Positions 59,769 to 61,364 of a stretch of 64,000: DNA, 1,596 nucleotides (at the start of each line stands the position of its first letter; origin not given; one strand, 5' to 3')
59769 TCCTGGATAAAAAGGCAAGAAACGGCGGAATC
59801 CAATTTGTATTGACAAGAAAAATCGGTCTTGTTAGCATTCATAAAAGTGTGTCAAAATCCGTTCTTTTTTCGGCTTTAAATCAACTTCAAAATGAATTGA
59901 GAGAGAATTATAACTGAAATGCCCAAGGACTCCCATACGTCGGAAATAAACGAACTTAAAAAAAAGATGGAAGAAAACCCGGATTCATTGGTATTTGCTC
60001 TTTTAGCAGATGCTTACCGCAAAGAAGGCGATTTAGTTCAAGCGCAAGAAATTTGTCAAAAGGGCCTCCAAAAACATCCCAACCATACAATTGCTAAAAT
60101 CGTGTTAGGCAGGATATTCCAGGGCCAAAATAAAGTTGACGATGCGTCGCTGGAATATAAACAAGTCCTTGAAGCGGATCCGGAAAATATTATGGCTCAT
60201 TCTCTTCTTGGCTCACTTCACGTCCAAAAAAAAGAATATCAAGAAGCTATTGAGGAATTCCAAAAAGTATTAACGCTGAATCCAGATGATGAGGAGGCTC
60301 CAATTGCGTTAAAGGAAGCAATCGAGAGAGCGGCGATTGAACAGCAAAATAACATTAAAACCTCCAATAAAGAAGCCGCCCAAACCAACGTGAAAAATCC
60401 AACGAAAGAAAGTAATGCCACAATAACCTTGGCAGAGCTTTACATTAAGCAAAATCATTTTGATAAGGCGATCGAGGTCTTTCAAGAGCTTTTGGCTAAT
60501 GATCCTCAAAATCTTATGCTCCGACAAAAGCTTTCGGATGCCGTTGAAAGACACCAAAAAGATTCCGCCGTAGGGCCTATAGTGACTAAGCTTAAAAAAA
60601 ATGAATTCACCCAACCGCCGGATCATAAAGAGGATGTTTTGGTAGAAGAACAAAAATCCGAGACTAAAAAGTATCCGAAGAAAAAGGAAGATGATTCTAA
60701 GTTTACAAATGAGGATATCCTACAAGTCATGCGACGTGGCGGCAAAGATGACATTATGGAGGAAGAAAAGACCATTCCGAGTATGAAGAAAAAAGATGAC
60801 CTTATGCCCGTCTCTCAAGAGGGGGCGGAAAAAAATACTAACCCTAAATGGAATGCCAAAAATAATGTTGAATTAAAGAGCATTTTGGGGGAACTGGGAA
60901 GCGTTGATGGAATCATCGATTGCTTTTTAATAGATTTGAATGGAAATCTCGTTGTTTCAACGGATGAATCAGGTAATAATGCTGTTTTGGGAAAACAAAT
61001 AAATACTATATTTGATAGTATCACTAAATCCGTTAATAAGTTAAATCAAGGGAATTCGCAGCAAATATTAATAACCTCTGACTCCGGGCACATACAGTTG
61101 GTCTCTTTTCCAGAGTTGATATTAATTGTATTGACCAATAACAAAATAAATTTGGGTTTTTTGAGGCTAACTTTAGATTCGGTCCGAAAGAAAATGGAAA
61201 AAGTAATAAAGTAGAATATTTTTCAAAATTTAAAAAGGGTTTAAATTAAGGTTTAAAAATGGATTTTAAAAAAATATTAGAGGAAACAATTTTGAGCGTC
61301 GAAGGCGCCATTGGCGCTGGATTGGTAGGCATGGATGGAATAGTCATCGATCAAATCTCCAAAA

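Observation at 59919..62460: TPR-Roadblock fusion, a second stand-alone Roadblock/LC7 protein and a polytopic membrane protein immediately after the pil-aro cluster, with no MglA-type GTPase in view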

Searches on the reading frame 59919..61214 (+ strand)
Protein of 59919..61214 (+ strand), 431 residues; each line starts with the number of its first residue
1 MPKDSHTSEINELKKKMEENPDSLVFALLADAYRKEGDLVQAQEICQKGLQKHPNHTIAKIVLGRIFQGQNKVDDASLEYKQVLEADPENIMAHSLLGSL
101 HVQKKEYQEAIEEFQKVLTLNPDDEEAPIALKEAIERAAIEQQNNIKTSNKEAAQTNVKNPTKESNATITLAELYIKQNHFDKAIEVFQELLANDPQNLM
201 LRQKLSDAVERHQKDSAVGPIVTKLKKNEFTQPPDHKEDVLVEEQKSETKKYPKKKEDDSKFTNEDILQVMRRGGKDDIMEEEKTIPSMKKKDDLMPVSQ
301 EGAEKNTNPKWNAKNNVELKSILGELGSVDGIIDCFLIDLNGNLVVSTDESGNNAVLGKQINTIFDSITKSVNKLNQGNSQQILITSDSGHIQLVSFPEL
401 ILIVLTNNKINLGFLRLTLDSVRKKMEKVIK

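Call 3: search_protein_families(library=pfam, proteins=[window:59919-61214:+], max_evalue=1)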
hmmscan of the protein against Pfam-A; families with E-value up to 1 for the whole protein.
window:59919-61214:+ (431 aa): 46 families (the best 25 are shown)
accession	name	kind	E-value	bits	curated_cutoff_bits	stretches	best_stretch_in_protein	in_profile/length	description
PF07719.23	TPR_2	-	3.4e-24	83.4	27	4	93-124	3-34/34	Tetratricopeptide repeat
PF14559.12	TPR_19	-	2.8e-22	79.3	25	4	35-99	3-67/68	Tetratricopeptide repeat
PF00515.34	TPR_1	-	1.2e-19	69.7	27.8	3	93-124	3-34/34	Tetratricopeptide repeat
PF13428.12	TPR_14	-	1.1e-18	66.2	23.5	3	167-206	3-42/44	Tetratricopeptide repeat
PF23914.1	TPR_CcmH_CycH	-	3.4e-17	63.2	42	2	13-126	39-156/158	Cytochrome c-type biogenesis protein H TPR domain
PF13432.12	TPR_16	-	2.4e-16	60.3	32.7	2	63-124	3-64/65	Tetratricopeptide repeat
PF13176.12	TPR_7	-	4.2e-16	58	27.9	3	171-198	5-34/36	Tetratricopeptide repeat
PF13181.12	TPR_8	-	7.2e-16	57.4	25.7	2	96-124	6-34/34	Tetratricopeptide repeat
PF13414.12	TPR_11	-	4e-14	52.5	26.8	3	64-104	1-41/42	TPR repeat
PF13424.12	TPR_12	-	5.1e-13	49.4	30.1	3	28-87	8-75/77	Tetratricopeptide repeat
PF13174.12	TPR_6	-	2.7e-12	46.9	26.3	2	171-197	6-32/33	Tetratricopeptide repeat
PF25064.1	ARM_TT21_5th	-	1.5e-10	41.9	27.8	2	166-228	2-64/117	TT21 fifth ARM repeats domain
PF13431.12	TPR_17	-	2.3e-10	40.3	24.4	1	80-112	2-34/34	Tetratricopeptide repeat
PF12895.13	ANAPC3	-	1e-09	38.9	27.2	3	17-76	19-75/82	Anaphase-promoting complex, cyclosome, subunit 3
PF25063.1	ARM_TT21_C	-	9.4e-09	35.9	35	2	26-123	98-196/209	Tetratricopeptide repeat protein 21 C-terminal ARM domain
PF03259.23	Robl_LC7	-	0.0016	18.6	23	1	322-405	5-90/91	Roadblock/LC7 domain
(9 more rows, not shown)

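Call 4: search_protein_families(library=ncbifam, proteins=[window:59919-61214:+], max_evalue=1)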
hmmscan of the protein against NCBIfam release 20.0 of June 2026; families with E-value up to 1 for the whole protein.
window:59919-61214:+ (431 aa): 40 families (the best 25 are shown)
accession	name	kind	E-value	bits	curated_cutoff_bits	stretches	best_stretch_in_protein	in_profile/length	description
TIGR02917.1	PEP_TPR_lipo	equivalog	8.9e-21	73.5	312.2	1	6-200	617-805/899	XrtA/PEP-CTERM system TPR-repeat protein PrsT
NF040959.1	MamA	equivalog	1.6e-16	60.3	200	2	24-125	72-173/204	magnetosome protein MamA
TIGR02795.1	tol_pal_ybgF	equivalog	2.3e-13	50.8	90.1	3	93-144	41-93/119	tol-pal system protein YbgF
TIGR02521.1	type_IV_pilW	equivalog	3.7e-13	49.6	154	1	7-214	15-221/234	type IV pilus biogenesis/stability protein PilW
NF033758.1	gliding_GltE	equivalog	8.6e-12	44.7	225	2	62-129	227-294/411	adventurous gliding motility TPR repeat lipoprotein GltE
NF008756.0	PRK11788.1-4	equivalog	1.5e-10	40.7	474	2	96-198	146-247/389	lipopolysaccharide assembly protein LapB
TIGR03939.1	PGA_TPR_OMP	equivalog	8.6e-10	37.5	366.65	2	25-140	88-203/800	poly-beta-1,6 N-acetyl-D-glucosamine export porin PgaA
TIGR00540.1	TPR_hemY_coli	hypoth_equivalog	8.7e-10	37.9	142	2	25-137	263-371/385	heme biosynthesis-associated TPR protein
NF033762.1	social_mot_Tgl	equivalog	3.7e-09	36.3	225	2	101-193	41-128/252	social motility TPR repeat lipoprotein Tgl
NF052312.1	T9SS_PorW_SprE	equivalog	1.7e-08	33.6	250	2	93-193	106-207/716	type IX secretion system periplasmic lipoprotein PorW/SprE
NF008757.0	PRK11788.1-5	equivalog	3.7e-08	32.9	363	1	70-216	193-334/388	lipopolysaccharide assembly protein LapB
NF033920.0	C39_PA2778_fam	equivalog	4.6e-08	32.8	150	2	118-214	143-239/255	PA2778 family cysteine peptidase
NF052230.1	T9SS_PorE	exception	7.4e-08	31.1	600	1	101-212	28-138/648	PorE family type IX secretion system protein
NF052415.1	T3SS_chap_SctY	equivalog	8.9e-08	32.6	70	2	63-134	12-84/106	type III secretion apparatus assembly chaperone SctY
NF052400.1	M48_BAM_BepA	equivalog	8.3e-07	28.1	570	3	147-219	289-362/483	beta-barrel assembly-enhancing protease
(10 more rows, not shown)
